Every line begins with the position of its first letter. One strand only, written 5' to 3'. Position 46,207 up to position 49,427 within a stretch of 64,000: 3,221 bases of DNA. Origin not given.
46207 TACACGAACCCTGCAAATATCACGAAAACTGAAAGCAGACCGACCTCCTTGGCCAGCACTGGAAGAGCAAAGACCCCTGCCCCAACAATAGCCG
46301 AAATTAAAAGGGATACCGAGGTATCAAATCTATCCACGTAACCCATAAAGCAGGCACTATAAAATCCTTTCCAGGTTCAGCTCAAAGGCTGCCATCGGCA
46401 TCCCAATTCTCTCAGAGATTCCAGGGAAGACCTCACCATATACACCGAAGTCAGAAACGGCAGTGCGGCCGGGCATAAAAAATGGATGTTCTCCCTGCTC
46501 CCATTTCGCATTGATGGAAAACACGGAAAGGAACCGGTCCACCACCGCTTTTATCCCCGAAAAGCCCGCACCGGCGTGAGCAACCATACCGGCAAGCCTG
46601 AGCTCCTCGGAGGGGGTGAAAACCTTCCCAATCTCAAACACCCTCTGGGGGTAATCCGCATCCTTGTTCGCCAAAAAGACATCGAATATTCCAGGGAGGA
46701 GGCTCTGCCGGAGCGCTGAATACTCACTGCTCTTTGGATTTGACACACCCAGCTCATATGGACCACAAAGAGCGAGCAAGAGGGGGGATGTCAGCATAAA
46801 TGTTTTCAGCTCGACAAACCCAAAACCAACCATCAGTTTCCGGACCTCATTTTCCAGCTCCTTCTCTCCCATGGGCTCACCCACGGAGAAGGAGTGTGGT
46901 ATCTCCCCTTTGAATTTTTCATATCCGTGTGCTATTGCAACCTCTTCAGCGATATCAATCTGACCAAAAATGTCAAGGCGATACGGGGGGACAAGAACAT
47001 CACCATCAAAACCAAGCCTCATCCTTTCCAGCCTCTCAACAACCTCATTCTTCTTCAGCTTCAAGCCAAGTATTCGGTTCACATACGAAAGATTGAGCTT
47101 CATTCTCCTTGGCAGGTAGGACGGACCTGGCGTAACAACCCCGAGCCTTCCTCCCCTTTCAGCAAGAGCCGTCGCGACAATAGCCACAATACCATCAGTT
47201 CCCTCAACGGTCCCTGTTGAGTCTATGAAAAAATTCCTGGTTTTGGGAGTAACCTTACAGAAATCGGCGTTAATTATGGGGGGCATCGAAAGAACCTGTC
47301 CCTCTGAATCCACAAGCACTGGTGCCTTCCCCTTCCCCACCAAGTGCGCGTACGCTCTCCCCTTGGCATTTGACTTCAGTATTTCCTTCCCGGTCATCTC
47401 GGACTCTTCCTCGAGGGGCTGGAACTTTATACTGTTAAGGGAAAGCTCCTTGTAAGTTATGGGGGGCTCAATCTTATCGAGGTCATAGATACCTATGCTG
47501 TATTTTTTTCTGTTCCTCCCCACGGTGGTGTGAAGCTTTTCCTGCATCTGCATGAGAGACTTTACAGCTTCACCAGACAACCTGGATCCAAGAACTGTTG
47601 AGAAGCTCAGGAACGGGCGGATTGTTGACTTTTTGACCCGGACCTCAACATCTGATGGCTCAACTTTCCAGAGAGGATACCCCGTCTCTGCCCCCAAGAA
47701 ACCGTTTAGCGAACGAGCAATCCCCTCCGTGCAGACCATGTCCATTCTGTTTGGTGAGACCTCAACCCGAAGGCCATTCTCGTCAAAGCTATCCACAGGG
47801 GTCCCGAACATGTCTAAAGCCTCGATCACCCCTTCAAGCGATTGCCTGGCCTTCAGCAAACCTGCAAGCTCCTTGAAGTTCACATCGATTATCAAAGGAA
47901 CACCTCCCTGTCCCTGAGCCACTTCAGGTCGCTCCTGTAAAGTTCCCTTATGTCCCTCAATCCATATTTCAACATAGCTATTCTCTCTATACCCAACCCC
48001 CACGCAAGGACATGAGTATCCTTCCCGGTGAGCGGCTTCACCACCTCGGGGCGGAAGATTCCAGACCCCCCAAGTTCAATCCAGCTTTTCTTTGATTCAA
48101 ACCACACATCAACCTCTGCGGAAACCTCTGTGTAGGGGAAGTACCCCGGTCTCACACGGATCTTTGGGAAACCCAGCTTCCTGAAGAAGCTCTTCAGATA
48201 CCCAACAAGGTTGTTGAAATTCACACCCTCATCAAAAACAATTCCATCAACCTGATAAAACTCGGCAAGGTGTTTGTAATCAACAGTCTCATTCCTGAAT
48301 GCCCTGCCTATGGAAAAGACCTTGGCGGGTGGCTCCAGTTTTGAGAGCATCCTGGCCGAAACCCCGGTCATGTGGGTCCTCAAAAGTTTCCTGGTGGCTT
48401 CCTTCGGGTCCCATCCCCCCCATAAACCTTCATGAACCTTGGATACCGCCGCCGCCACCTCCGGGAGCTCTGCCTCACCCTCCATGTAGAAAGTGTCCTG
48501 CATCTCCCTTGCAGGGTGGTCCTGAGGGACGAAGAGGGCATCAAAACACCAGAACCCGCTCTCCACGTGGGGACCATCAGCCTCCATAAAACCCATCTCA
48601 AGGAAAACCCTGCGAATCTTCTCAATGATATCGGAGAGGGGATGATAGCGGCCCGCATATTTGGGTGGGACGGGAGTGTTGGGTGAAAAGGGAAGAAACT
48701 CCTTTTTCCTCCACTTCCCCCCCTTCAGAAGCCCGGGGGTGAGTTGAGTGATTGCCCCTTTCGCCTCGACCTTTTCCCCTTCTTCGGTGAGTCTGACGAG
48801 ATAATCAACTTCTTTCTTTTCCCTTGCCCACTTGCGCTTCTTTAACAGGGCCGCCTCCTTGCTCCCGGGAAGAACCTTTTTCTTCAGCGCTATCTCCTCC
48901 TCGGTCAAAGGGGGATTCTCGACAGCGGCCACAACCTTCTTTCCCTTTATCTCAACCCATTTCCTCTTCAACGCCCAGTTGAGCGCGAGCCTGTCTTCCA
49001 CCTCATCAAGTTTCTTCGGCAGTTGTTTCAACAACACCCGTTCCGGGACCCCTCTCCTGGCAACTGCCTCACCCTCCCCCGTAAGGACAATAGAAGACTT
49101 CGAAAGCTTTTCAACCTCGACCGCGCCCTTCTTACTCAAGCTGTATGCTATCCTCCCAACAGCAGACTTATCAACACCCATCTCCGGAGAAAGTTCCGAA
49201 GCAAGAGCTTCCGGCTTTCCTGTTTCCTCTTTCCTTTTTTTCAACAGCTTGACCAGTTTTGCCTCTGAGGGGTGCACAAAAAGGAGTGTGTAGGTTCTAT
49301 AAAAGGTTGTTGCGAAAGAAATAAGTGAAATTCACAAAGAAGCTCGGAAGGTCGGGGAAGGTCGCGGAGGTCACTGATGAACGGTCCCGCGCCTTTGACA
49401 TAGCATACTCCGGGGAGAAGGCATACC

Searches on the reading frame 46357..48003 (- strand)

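Call 42: search_protein_families(library=pfam, proteins=[window:46357-48003:-])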
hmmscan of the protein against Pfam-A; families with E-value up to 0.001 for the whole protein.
window:46357-48003:- (548 aa): 4 families
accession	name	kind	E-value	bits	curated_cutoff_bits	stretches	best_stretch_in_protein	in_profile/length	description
PF17759.6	tRNA_synthFbeta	-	4.5e-28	98.6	22.4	1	377-544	15-214/214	Phenylalanyl tRNA synthetase beta chain CLM domain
PF03484.21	B5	-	2.8e-20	72.7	28.6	1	301-361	1-67/67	tRNA synthetase B5 domain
PF03483.22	B3_4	-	9.8e-07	29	29.3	1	169-264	52-126/174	B3/4 domain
PF18262.7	PhetRS_B1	-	0.00049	20.7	26.8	0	74-104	52-82/83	Phe-tRNA synthetase beta subunit B1 domain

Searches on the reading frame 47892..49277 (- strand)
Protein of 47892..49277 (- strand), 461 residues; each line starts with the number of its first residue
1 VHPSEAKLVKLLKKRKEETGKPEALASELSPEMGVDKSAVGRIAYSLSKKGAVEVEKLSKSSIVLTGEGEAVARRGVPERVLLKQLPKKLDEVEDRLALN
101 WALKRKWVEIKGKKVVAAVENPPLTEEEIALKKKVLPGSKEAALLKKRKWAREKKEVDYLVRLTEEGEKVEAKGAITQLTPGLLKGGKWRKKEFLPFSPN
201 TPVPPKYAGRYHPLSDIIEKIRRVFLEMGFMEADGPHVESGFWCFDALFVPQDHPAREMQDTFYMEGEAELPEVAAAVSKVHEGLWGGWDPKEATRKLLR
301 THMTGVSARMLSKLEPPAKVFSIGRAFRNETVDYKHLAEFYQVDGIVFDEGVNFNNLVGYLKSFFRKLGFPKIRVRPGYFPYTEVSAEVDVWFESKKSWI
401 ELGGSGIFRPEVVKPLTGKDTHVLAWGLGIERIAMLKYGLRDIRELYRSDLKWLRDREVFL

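Call 42: search_protein_families(library=pfam, proteins=[window:47892-49277:-])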
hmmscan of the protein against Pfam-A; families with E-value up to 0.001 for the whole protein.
window:47892-49277:- (461 aa): 2 families
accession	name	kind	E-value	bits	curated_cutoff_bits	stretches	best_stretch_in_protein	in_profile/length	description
PF01409.25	tRNA-synt_2d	-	1.1e-89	300.6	19.8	1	202-455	7-244/246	tRNA synthetases class II core domain (F)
PF00152.25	tRNA-synt_2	-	4.3e-07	29.7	25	0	319-344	93-118/308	tRNA synthetases class II (D, K and N)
